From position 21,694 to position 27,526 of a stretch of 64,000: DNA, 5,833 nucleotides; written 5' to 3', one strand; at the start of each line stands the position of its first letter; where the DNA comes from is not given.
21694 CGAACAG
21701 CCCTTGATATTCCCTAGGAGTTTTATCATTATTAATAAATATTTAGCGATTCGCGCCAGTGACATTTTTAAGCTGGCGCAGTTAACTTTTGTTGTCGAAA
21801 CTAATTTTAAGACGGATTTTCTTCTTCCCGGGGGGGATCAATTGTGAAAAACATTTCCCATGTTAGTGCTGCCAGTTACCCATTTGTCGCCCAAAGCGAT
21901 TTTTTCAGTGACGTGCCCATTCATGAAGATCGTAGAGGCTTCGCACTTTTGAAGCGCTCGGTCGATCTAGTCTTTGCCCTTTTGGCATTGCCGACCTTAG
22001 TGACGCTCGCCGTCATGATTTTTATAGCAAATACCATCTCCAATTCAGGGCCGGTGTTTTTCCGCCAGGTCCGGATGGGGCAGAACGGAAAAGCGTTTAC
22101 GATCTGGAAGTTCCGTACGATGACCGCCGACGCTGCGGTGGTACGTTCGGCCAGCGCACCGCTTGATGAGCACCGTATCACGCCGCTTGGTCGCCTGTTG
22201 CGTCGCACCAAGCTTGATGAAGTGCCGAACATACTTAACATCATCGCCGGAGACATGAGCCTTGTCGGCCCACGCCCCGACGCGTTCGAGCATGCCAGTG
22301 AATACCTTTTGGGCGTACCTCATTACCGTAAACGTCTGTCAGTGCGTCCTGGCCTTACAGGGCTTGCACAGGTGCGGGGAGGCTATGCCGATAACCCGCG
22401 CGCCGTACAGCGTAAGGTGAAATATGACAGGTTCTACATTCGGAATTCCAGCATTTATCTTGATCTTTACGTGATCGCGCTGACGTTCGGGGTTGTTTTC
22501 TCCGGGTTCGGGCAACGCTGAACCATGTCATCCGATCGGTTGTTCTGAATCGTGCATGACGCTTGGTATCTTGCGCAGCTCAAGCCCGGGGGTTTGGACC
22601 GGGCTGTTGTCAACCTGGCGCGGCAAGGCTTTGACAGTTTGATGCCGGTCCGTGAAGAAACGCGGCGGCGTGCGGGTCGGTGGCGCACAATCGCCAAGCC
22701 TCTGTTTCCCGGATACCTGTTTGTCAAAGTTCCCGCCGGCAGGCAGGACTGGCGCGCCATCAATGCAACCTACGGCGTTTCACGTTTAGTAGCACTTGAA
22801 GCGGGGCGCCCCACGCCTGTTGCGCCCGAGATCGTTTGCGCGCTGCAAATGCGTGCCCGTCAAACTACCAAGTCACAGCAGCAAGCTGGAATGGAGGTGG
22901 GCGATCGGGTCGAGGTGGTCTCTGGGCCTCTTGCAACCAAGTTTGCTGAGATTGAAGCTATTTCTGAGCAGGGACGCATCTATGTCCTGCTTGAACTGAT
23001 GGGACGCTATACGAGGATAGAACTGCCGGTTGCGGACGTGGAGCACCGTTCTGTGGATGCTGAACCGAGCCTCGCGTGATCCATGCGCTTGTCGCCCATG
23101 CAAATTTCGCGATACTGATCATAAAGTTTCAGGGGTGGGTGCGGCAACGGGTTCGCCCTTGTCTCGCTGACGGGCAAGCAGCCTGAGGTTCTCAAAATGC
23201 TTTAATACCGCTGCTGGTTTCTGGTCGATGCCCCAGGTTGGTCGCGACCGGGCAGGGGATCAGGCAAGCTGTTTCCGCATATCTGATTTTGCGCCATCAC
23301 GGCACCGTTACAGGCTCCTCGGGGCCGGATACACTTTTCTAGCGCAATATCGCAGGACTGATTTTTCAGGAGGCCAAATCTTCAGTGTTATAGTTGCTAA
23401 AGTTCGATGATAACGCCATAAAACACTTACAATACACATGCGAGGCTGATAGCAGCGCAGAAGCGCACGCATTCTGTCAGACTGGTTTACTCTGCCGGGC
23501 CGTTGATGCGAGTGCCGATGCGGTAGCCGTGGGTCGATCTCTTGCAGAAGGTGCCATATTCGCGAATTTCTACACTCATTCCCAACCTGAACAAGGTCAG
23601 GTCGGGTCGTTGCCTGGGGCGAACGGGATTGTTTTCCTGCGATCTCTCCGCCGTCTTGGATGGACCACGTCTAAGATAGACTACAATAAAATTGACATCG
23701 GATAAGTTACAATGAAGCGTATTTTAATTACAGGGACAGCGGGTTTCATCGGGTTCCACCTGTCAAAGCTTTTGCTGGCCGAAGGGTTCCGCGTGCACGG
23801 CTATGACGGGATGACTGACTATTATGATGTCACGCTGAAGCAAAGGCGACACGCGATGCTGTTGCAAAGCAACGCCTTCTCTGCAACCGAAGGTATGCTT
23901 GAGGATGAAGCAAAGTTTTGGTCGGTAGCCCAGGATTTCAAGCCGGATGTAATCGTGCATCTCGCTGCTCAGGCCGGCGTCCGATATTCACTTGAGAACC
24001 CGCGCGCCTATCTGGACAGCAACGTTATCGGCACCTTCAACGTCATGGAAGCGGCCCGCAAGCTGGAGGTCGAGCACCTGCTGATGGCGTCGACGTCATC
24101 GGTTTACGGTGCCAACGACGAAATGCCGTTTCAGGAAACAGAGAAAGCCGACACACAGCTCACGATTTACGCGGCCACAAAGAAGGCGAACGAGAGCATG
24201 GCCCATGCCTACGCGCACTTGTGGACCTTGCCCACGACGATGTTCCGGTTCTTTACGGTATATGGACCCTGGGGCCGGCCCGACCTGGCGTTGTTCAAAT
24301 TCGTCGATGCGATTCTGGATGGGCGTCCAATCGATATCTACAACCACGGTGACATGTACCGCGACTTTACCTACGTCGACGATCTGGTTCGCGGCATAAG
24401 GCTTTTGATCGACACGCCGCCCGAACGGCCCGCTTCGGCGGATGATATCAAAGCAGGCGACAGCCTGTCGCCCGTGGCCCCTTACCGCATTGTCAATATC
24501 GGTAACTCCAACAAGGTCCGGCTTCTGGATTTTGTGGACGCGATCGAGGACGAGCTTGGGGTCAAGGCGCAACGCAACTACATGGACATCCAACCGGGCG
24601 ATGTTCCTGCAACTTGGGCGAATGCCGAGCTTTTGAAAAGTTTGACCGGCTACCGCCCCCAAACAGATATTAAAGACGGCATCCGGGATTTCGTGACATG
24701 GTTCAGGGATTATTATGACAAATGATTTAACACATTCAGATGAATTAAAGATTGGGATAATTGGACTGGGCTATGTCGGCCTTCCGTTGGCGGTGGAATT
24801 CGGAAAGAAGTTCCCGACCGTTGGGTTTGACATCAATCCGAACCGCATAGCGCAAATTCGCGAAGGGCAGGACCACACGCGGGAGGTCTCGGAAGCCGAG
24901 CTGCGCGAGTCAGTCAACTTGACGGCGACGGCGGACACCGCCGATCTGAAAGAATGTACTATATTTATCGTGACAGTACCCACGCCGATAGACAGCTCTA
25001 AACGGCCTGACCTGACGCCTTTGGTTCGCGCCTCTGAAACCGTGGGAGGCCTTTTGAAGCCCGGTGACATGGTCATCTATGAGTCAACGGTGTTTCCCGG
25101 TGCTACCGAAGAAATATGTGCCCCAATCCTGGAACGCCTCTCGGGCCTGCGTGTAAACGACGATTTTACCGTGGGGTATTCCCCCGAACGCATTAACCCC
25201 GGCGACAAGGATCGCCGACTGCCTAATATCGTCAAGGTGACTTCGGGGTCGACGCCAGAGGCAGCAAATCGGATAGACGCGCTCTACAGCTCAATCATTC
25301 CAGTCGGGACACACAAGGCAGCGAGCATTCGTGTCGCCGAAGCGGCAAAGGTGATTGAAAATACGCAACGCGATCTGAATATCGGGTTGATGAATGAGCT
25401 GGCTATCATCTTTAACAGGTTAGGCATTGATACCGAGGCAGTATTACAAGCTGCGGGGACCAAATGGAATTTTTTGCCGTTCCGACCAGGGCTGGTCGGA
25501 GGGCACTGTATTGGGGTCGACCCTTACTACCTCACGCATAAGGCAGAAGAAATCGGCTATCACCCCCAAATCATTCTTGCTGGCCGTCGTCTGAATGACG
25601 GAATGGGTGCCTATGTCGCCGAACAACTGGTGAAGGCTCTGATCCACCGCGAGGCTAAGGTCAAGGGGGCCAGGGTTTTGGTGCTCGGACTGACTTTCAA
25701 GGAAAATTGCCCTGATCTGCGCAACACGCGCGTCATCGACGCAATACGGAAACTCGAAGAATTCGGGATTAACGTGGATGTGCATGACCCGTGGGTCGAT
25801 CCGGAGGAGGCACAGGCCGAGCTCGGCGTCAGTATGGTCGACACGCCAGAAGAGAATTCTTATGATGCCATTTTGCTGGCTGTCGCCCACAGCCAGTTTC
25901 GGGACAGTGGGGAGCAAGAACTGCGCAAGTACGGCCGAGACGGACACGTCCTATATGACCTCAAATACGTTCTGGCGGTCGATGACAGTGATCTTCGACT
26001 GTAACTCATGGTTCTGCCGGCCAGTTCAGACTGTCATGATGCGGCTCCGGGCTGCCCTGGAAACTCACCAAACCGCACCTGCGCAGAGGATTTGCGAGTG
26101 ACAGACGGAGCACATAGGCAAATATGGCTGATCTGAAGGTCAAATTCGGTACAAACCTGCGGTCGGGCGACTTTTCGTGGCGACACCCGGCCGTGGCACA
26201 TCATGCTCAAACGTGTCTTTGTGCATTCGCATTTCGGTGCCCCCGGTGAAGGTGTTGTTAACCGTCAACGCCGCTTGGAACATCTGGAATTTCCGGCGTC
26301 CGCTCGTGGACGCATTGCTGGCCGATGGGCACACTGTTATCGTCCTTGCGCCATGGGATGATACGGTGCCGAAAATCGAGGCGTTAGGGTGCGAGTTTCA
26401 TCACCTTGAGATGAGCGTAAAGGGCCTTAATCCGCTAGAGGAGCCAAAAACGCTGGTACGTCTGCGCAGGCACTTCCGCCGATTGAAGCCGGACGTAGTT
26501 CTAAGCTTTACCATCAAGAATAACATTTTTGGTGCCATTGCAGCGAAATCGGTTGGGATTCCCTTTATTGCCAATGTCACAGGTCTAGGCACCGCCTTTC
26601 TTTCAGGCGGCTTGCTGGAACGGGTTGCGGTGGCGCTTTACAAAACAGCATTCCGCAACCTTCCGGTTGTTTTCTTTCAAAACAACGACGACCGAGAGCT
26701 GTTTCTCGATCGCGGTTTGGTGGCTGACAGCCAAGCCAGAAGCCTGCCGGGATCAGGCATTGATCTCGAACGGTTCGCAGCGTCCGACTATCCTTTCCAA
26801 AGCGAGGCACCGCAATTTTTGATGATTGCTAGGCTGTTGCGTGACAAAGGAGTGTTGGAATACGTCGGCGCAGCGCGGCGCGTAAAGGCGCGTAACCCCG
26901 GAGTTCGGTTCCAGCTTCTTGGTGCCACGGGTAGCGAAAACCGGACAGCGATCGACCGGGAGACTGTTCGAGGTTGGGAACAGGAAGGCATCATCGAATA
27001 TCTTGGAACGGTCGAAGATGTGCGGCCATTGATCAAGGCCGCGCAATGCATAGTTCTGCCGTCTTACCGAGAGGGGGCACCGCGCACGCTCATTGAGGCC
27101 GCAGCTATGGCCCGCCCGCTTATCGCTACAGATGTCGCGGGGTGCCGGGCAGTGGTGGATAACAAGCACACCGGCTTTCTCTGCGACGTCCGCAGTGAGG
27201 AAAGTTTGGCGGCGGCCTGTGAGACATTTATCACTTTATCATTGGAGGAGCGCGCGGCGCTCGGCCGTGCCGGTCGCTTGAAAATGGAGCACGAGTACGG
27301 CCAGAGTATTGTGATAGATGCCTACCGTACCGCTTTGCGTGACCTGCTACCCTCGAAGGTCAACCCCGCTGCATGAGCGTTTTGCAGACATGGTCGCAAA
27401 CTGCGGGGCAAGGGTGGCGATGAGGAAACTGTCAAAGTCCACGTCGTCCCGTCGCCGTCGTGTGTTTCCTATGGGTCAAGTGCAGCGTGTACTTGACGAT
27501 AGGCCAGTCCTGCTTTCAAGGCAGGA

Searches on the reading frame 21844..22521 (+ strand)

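Call 77: search_protein_families(library=pfam, proteins=[window:21844-22521:+], max_evalue=0.00001)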
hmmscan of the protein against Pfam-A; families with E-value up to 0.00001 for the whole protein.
window:21844-22521:+ (225 aa): 1 family
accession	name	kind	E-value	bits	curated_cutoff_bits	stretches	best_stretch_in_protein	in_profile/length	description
PF02397.22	Bac_transf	-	8.3e-58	195.3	27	1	37-219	1-178/179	Bacterial sugar transferase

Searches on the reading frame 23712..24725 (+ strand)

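Call 77: search_protein_families(library=pfam, proteins=[window:23712-24725:+], max_evalue=0.00001)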
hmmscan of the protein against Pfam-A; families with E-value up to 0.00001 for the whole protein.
window:23712-24725:+ (337 aa): 6 families
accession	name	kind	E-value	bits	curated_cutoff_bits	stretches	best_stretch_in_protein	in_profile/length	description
PF01370.27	Epimerase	-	1.2e-51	175.9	20.9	1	4-238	1-230/240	NAD dependent epimerase/dehydratase family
PF16363.11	GDP_Man_Dehyd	-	1.6e-50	172.9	27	1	5-326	1-331/332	GDP-mannose 4,6 dehydratase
PF01073.25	3Beta_HSD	-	6.5e-15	55.3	22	1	5-226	1-222/280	3-beta hydroxysteroid dehydrogenase/isomerase family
PF04321.23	RmlD_sub_bind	-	9.1e-15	54.9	27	1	3-238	2-202/287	RmlD substrate binding domain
PF02719.21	Polysacc_synt_2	-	1e-11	45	20.2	1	4-130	1-130/293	Polysaccharide biosynthesis protein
PF07993.18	NAD_binding_4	-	1.2e-09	38.2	20.1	1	79-185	90-209/258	Male sterility protein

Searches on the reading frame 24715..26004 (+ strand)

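Call 77: search_protein_families(library=pfam, proteins=[window:24715-26004:+], max_evalue=0.00001)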
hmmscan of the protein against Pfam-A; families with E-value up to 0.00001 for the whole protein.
window:24715-26004:+ (429 aa): 3 families
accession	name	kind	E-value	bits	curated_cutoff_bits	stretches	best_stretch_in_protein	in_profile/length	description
PF03721.20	UDPG_MGDP_dh_N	-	1.4e-31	110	27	1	12-185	2-181/187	UDP-glucose/GDP-mannose dehydrogenase family, NAD binding domain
PF00984.24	UDPG_MGDP_dh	-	6.3e-25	87.6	25.4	1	207-295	2-93/94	UDP-glucose/GDP-mannose dehydrogenase family, central domain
PF03720.21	UDPG_MGDP_dh_C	-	1.1e-22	80.7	30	1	322-420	1-101/103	UDP-glucose/GDP-mannose dehydrogenase family, UDP binding domain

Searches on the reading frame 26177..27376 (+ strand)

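Call 77: search_protein_families(library=pfam, proteins=[window:26177-27376:+], max_evalue=0.00001)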
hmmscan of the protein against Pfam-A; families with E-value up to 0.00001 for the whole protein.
window:26177-27376:+ (399 aa): 5 families
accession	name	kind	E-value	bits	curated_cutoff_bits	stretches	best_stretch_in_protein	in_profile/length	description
PF13692.12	Glyco_trans_1_4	-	5.3e-25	88.8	27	1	212-352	2-140/142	Glycosyl transferases group 1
PF00534.26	Glycos_transf_1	-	1.7e-23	83.5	26.4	1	206-367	10-170/172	Glycosyl transferases group 1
PF13579.12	Glyco_trans_4_4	-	7.3e-15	56.1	29.7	1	41-184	8-150/158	Glycosyl transferase 4-like domain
PF13477.12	Glyco_trans_4_2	-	4e-12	46.9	23.4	1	25-169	1-139/139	Glycosyl transferase 4-like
PF13439.12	Glyco_transf_4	-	5.2e-09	36.8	28.5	1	43-191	11-163/170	Glycosyltransferase Family 4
